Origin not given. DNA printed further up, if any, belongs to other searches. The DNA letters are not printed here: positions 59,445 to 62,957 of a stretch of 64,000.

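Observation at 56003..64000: Thiol-redox gene block wired into an RND efflux operon (MFP-RND-DUF2892-TrxC-TolC) beside a Cys-bearing ArsR regulator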

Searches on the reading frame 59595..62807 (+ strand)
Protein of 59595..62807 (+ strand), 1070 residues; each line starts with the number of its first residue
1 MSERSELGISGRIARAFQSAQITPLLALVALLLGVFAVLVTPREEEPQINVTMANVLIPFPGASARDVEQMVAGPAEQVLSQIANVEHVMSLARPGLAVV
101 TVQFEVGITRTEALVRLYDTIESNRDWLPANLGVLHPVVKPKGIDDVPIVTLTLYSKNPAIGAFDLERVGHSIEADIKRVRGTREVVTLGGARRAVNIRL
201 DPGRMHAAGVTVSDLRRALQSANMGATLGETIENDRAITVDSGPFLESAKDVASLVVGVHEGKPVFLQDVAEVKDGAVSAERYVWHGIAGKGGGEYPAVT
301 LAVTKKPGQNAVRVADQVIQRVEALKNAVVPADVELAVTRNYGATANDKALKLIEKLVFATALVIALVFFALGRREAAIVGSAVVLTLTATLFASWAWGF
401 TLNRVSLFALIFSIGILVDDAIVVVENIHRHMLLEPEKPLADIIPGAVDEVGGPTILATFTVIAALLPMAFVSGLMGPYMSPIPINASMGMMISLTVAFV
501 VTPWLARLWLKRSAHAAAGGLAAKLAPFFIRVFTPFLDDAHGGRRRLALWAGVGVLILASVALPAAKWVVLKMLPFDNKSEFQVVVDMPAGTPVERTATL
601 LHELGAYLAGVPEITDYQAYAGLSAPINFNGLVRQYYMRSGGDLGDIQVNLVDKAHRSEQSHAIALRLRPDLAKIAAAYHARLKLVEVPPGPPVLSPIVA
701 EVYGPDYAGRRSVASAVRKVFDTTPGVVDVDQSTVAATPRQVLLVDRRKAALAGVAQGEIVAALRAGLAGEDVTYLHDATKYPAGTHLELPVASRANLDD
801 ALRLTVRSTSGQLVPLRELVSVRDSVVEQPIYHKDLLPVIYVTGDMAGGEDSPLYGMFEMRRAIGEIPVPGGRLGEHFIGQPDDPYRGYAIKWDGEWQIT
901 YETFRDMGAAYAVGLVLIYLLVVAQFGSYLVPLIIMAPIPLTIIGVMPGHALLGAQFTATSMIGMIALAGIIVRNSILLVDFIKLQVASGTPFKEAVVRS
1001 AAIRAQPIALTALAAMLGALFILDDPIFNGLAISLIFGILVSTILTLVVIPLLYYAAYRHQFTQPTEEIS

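Call 3: search_protein_families(library=pfam, proteins=[window:59595-62807:+], max_evalue=0.01)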
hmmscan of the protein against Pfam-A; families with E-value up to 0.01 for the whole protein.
window:59595-62807:+ (1070 aa): 2 families
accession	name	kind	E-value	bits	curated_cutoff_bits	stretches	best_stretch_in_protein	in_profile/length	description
PF00873.25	ACR_tran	-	3.1e-143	479.2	28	1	22-1056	11-1019/1021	AcrB/AcrD/AcrF family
PF02355.23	SecD_SecF_C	-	7e-07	29.3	20.5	1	355-478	35-155/189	Protein export membrane protein SecD/SecF, C-terminal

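Call 6: search_protein_families(library=ncbifam, proteins=[window:59595-62807:+], max_evalue=0.001)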
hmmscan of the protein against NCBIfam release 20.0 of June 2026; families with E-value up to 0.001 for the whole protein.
window:59595-62807:+ (1070 aa): 15 families
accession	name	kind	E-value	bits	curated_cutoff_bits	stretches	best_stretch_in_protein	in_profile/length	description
NF033617.1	RND_permease_2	subfamily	3.4e-132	442.4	1250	1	22-1055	10-1005/1009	multidrug efflux RND transporter permease subunit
NF000282.2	RND_permease_1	subfamily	5.6e-106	355.6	1250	1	25-1056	13-1026/1029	multidrug efflux RND transporter permease subunit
TIGR00915.1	2A0602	subfamily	2e-84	284.3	940.35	1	25-1058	14-1029/1050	efflux RND transporter permease subunit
NF007905.0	PRK10614.1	equivalog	6.5e-74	249.2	1774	2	22-515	13-495/1025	multidrug efflux RND transporter permease subunit MdtC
TIGR00914.1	2A0601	subfamily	2e-68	231.2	701.45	1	18-1063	11-1041/1051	CusA/CzcA family heavy metal efflux RND transporter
NF007798.0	PRK10503.1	equivalog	3.4e-68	230.2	1584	2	21-533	20-522/1040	MdtB/MuxB family multidrug efflux RND transporter permease subunit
NF007133.0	PRK09579.1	equivalog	4.3e-67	226.5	1763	1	25-1060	16-1005/1017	multidrug efflux RND transporter permease subunit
NF007131.0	PRK09577.1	equivalog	1.5e-61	208.3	1768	1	25-1057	14-1022/1045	multidrug efflux RND transporter permease subunit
NF007842.1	PRK10555.1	equivalog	7.4e-58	196.2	1854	2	25-817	14-800/1036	multidrug efflux RND transporter permease AcrD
NF000037.1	RND_perm_OqxB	exception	3.2e-51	174.2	2200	1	24-1056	15-1033/1050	multidrug efflux RND transporter permease subunit OqxB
NF011706.2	PRK15127.1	equivalog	2.7e-47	161.3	2150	1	25-1069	14-1040/1049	multidrug efflux RND transporter permease subunit AcrB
TIGR00916.1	2A0604s01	subfamily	8.1e-11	42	148.6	2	323-474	59-209/231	SecD/SecF family protein translocase subunit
NF009583.0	PRK13024.1-3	subfamily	4.6e-09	34.9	721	1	296-514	520-742/755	protein translocase subunit SecDF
TIGR00966.2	transloc_SecF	equivalog_domain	6.5e-07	29.1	160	1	337-497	113-267/279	protein translocase subunit SecF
TIGR00921.1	2A067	subfamily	1.7e-06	26.4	351.9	1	883-1055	166-344/733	hydrophobe/amphiphile efflux-3 (HAE3) family transporter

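Call 11: find_homologous_proteins(query=window:59595-62807:+, max_evalue=1e-50)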
Query window:59595-62807:+ (1070 aa): 8000 proteins with E <= 1e-50 among 8000 candidates; the best 120 are listed.
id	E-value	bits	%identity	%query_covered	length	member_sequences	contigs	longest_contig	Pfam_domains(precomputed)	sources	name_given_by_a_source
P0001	0.0e+0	2324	100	100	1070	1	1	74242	PF02355.23,PF00873.26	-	-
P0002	0.0e+0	2031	87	100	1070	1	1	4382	PF02355.23,PF00873.26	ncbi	ncbi:MAG: efflux RND transporter permease subunit [Pseudomonadota bacterium]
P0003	0.0e+0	2023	87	100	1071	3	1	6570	PF02355.23,PF00873.26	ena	-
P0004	0.0e+0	2023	86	100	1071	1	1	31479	PF00873.26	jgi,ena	jgi:multidrug efflux pump subunit AcrB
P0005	0.0e+0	1929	82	99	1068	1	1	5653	PF02355.23,PF00873.26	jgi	-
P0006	0.0e+0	1860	80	99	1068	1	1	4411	PF02355.23,PF00873.26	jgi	jgi:multidrug efflux pump subunit AcrB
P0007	0.0e+0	1854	79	100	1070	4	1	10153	PF02355.23,PF00873.26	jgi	jgi:multidrug efflux pump subunit AcrB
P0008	0.0e+0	1847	79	100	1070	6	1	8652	PF02355.23,PF00873.26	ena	-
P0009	0.0e+0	1843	79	99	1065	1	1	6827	PF02355.23,PF00873.26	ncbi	ncbi:MAG: efflux RND transporter permease subunit [Betaproteobacteria bacterium]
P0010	0.0e+0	1829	78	99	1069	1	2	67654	PF02355.23,PF00873.26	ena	-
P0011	0.0e+0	1826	79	100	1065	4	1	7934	PF02355.23,PF00873.26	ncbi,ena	-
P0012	0.0e+0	1820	78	99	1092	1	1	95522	PF02355.23,PF00873.26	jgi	jgi:multidrug efflux pump subunit AcrB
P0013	0.0e+0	1820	78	100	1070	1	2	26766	PF00873.26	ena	-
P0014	0.0e+0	1805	76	100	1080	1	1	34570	PF02355.23,PF00873.26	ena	-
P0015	0.0e+0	1799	78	99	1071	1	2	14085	PF02355.23,PF00873.26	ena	-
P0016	0.0e+0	1797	77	99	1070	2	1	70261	PF03176.22,PF02355.23,PF00873.26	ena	-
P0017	0.0e+0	1796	77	99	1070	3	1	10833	PF02355.23,PF00873.26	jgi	jgi:multidrug efflux pump subunit AcrB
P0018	0.0e+0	1792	77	99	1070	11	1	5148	PF02355.23,PF00873.26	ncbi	ncbi:MAG: efflux RND transporter permease subunit [Burkholderiales bacterium]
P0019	0.0e+0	1790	76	99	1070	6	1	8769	PF02355.23,PF00873.26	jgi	jgi:multidrug efflux pump subunit AcrB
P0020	0.0e+0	1790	77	99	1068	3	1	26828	PF02355.23,PF00873.26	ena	-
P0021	0.0e+0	1789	78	98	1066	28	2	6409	PF02355.23,PF00873.26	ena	-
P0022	0.0e+0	1789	76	99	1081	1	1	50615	PF02355.23,PF00873.26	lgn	-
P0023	0.0e+0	1787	76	99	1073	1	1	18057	PF02355.23,PF00873.26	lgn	-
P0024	0.0e+0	1786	77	99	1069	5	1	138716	PF02355.23,PF00873.26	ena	-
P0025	0.0e+0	1780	76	99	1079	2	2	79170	PF02355.23,PF00873.26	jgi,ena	-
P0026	0.0e+0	1777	76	99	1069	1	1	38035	PF02355.23,PF00873.26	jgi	jgi:multidrug efflux pump subunit AcrB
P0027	0.0e+0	1776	68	96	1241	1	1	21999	PF02355.23,PF00873.26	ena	-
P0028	0.0e+0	1772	75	100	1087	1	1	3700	PF02355.23,PF00873.26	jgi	jgi:multidrug efflux pump subunit AcrB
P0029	0.0e+0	1770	75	99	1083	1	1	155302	PF02355.23,PF00873.26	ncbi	-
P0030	0.0e+0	1765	77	100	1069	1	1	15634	PF02355.23,PF00873.26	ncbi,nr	ncbi:MAG: efflux RND transporter permease subunit [Zoogloeaceae bacterium]|nr:efflux RND transporter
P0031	0.0e+0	1764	76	100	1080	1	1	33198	PF02355.23,PF00873.26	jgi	jgi:multidrug efflux pump subunit AcrB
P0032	0.0e+0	1760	75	99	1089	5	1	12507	PF02355.23,PF00873.26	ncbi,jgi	ncbi:MAG: hypothetical protein RJA63_957 [Pseudomonadota bacterium]|jgi:multidrug efflux pump subuni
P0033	0.0e+0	1757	74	100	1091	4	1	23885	PF02355.23,PF00873.26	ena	-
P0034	0.0e+0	1755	75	100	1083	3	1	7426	PF02355.23,PF00873.26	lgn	-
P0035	0.0e+0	1755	76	99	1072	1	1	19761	PF02355.23,PF00873.26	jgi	jgi:multidrug efflux pump subunit AcrB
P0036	0.0e+0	1750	76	99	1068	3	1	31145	PF02355.23,PF00873.26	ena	-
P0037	0.0e+0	1744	75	100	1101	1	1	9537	PF02355.23,PF00873.26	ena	-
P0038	0.0e+0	1742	74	100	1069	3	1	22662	PF02355.23,PF00873.26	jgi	-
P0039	0.0e+0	1738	75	99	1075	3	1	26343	PF02355.23,PF00873.26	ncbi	ncbi:MAG: efflux RND transporter permease subunit [Betaproteobacteria bacterium]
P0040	0.0e+0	1737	79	92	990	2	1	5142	PF02355.23,PF00873.26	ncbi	-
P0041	0.0e+0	1732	74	99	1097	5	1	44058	PF02355.23,PF00873.26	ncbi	-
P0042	0.0e+0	1731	74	100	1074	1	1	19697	PF02355.23,PF00873.26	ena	-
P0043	0.0e+0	1731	74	100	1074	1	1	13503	PF02355.23,PF00873.26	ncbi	-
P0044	0.0e+0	1730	75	99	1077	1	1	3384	PF02355.23,PF00873.26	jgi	jgi:multidrug efflux pump subunit AcrB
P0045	0.0e+0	1729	75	100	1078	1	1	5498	PF02355.23,PF00873.26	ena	-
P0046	0.0e+0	1729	75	100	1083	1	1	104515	PF02355.23,PF00873.26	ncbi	ncbi:MAG: efflux RND transporter permease subunit [Rhizobacter sp.]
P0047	0.0e+0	1728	74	100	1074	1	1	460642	PF02355.23,PF00873.26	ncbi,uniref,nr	ncbi:MAG TPA: efflux RND transporter permease subunit [Noviherbaspirillum sp.]|uniref:efflux RND tra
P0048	0.0e+0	1728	74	99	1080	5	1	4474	PF02355.23,PF00873.26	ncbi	-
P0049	0.0e+0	1727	75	99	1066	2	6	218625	PF02355.23,PF00873.26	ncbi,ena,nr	ncbi:MAG TPA: efflux RND transporter permease subunit [Burkholderiaceae bacterium]|nr:efflux RND tra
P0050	0.0e+0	1726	74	99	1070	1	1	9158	PF02355.23,PF00873.26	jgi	jgi:multidrug efflux pump subunit AcrB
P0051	0.0e+0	1725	74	99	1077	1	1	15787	PF02355.23,PF00873.26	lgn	-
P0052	0.0e+0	1723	75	99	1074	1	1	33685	PF02355.23,PF00873.26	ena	-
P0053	0.0e+0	1723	75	100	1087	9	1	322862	PF02355.23,PF00873.26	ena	-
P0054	0.0e+0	1723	75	99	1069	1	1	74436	PF02355.23,PF00873.26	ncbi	-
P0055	0.0e+0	1722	74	99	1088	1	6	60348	PF02355.23,PF00873.26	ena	-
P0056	0.0e+0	1722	74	100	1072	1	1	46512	PF02355.23,PF00873.26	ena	-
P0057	0.0e+0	1722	75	99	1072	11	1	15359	PF00873.26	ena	-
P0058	0.0e+0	1722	74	100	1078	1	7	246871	PF02355.23,PF00873.26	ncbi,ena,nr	ncbi:MAG TPA: efflux RND transporter permease subunit [Rubrivivax sp.]|nr:efflux RND transporter per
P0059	0.0e+0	1721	75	99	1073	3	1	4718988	PF02355.23,PF00873.26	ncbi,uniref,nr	ncbi:efflux RND transporter permease subunit [Noviherbaspirillum sp. UKPF54]|uniref:efflux RND trans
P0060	0.0e+0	1721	74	100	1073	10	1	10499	PF02355.23,PF00873.26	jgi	jgi:multidrug efflux pump subunit AcrB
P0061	0.0e+0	1720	75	99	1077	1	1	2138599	PF02355.23,PF00873.26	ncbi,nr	ncbi:MAG: efflux RND transporter permease subunit [Burkholderiaceae bacterium]|nr:efflux RND transpo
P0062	0.0e+0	1720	73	99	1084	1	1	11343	PF02355.23,PF00873.26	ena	-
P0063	0.0e+0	1720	74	99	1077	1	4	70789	PF02355.23,PF00873.26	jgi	jgi:multidrug efflux pump subunit AcrB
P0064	0.0e+0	1719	74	100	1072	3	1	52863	PF02355.23,PF00873.26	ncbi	-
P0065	0.0e+0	1719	74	99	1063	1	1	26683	PF02355.23,PF00873.26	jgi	jgi:multidrug efflux pump subunit AcrB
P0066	0.0e+0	1719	74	99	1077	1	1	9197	PF02355.23,PF00873.26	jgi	jgi:multidrug efflux pump subunit AcrB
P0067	0.0e+0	1718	75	99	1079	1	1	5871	PF00873.26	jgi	jgi:multidrug efflux pump subunit AcrB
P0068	0.0e+0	1718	74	100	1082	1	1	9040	PF02355.23,PF00873.26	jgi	jgi:multidrug efflux pump subunit AcrB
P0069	0.0e+0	1718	74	99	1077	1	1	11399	PF02355.23,PF00873.26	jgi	jgi:multidrug efflux pump subunit AcrB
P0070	0.0e+0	1718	73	99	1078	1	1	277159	PF02355.23,PF00873.26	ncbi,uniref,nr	ncbi:MAG: efflux RND transporter permease subunit [Hydrogenophaga sp.]|uniref:efflux RND transporter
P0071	0.0e+0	1717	74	99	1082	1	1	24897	PF02355.23,PF00873.26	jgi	-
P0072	0.0e+0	1717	75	99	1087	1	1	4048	PF02355.23,PF00873.26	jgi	jgi:multidrug efflux pump subunit AcrB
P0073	0.0e+0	1716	74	99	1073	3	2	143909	PF02355.23,PF00873.26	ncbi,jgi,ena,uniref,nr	ncbi:efflux RND transporter permease subunit [Noviherbaspirillum sp.]|jgi:multidrug efflux pump subu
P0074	0.0e+0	1716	75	99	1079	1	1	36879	PF02355.23,PF00873.26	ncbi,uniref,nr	ncbi:efflux RND transporter permease subunit [Piscinibacter sp.]|uniref:efflux RND transporter perme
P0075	0.0e+0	1716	73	99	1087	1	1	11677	PF02355.23,PF00873.26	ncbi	-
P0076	0.0e+0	1715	75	99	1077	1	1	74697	PF02355.23,PF00873.26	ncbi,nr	ncbi:MAG: efflux RND transporter permease subunit [Burkholderiales bacterium]|nr:efflux RND transpor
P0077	0.0e+0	1715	74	100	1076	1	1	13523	PF02355.23,PF00873.26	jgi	jgi:multidrug efflux pump subunit AcrB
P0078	0.0e+0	1715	73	99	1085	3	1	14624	PF02355.23,PF00873.26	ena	-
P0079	0.0e+0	1714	74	99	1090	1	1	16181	PF02355.23,PF00873.26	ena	-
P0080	0.0e+0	1714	74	99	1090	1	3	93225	PF02355.23,PF00873.26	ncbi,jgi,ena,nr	ncbi:MAG: efflux RND transporter permease subunit [Proteobacteria bacterium]|nr:efflux RND transport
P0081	0.0e+0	1713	74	99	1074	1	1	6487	PF02355.23,PF00873.26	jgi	jgi:multidrug efflux pump subunit AcrB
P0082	0.0e+0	1713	74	99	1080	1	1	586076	PF02355.23,PF00873.26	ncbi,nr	ncbi:MAG: efflux RND transporter permease subunit [Burkholderiales bacterium]|nr:efflux RND transpor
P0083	0.0e+0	1713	74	98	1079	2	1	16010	PF02355.23,PF00873.26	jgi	jgi:multidrug efflux pump subunit AcrB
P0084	0.0e+0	1713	75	99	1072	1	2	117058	PF02355.23,PF00873.26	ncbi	ncbi:MAG: efflux RND transporter permease subunit [Pseudomonadota bacterium]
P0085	0.0e+0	1713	73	99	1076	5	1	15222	PF02355.23,PF00873.26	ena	-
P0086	0.0e+0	1713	74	100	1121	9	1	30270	PF02355.23,PF00873.26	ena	-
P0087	0.0e+0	1712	75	99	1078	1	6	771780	PF02355.23,PF00873.26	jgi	jgi:multidrug efflux pump subunit AcrB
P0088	0.0e+0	1712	74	99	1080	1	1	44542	PF02355.23,PF00873.26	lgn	-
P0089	0.0e+0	1712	74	99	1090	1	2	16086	PF02355.23,PF00873.26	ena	-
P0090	0.0e+0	1711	74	99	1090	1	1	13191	PF02355.23,PF00873.26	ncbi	-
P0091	0.0e+0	1711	74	99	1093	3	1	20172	PF02355.23,PF00873.26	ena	-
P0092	0.0e+0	1711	74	99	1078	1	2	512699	PF02355.23,PF00873.26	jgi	jgi:multidrug efflux pump subunit AcrB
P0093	0.0e+0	1711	74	99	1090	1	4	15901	PF02355.23,PF00873.26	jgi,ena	-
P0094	0.0e+0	1711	74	99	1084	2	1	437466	PF02355.23,PF00873.26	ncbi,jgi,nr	ncbi:MAG: efflux RND transporter permease subunit [Burkholderiales bacterium]|nr:efflux RND transpor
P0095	0.0e+0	1711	74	99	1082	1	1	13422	PF02355.23,PF00873.26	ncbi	-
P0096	0.0e+0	1711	74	99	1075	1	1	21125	PF02355.23,PF00873.26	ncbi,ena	-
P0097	0.0e+0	1711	74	99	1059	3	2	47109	PF02355.23,PF00873.26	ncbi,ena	-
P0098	0.0e+0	1710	74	99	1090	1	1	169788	PF02355.23,PF00873.26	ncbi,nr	ncbi:MAG: efflux RND transporter permease subunit [Burkholderiales bacterium]|nr:efflux RND transpor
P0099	0.0e+0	1710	74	99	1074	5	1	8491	PF02355.23,PF00873.26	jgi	jgi:multidrug efflux pump subunit AcrB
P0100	0.0e+0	1710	73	100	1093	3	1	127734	PF02355.23,PF00873.26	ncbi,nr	ncbi:MAG: efflux RND transporter permease subunit [Betaproteobacteria bacterium]|nr:efflux RND trans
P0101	0.0e+0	1710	75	99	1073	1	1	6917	PF02355.23,PF00873.26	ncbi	-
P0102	0.0e+0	1710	74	99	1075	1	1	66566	PF02355.23,PF00873.26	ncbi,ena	-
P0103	0.0e+0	1710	74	99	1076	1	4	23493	PF02355.23,PF00873.26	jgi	jgi:multidrug efflux pump subunit AcrB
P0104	0.0e+0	1710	74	99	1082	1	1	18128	PF02355.23,PF00873.26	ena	-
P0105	0.0e+0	1709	74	99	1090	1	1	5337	PF02355.23,PF00873.26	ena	-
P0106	0.0e+0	1709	74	100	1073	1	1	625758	PF02355.23,PF00873.26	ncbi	ncbi:efflux RND transporter permease subunit [Noviherbaspirillum agri]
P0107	0.0e+0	1709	73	99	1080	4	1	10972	PF02355.23,PF00873.26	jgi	jgi:multidrug efflux pump subunit AcrB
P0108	0.0e+0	1709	74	99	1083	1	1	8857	PF02355.23,PF00873.26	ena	-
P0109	0.0e+0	1708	73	99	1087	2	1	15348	PF02355.23,PF00873.26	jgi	jgi:multidrug efflux pump subunit AcrB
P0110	0.0e+0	1708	74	99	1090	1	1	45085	PF02355.23,PF00873.26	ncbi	-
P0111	0.0e+0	1708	74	99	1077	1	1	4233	PF02355.23,PF00873.26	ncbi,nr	ncbi:MAG TPA: efflux RND transporter permease subunit [Burkholderiaceae bacterium]|nr:efflux RND tra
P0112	0.0e+0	1708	75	99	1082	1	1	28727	PF02355.23,PF00873.26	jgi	jgi:multidrug efflux pump subunit AcrB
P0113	0.0e+0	1708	73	99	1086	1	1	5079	PF02355.23,PF00873.26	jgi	jgi:multidrug efflux pump subunit AcrB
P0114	0.0e+0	1708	74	99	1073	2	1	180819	PF02355.23,PF00873.26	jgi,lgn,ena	-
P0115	0.0e+0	1708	73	100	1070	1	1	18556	PF02355.23,PF00873.26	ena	-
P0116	0.0e+0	1708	74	99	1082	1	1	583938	PF02355.23,PF00873.26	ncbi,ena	-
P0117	0.0e+0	1708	74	99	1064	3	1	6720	PF02355.23,PF00873.26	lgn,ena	-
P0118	0.0e+0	1708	75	99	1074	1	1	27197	PF02355.23,PF00873.26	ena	-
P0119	0.0e+0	1708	74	99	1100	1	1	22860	PF02355.23,PF00873.26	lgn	-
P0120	0.0e+0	1707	73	100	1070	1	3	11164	PF02355.23,PF00873.26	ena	-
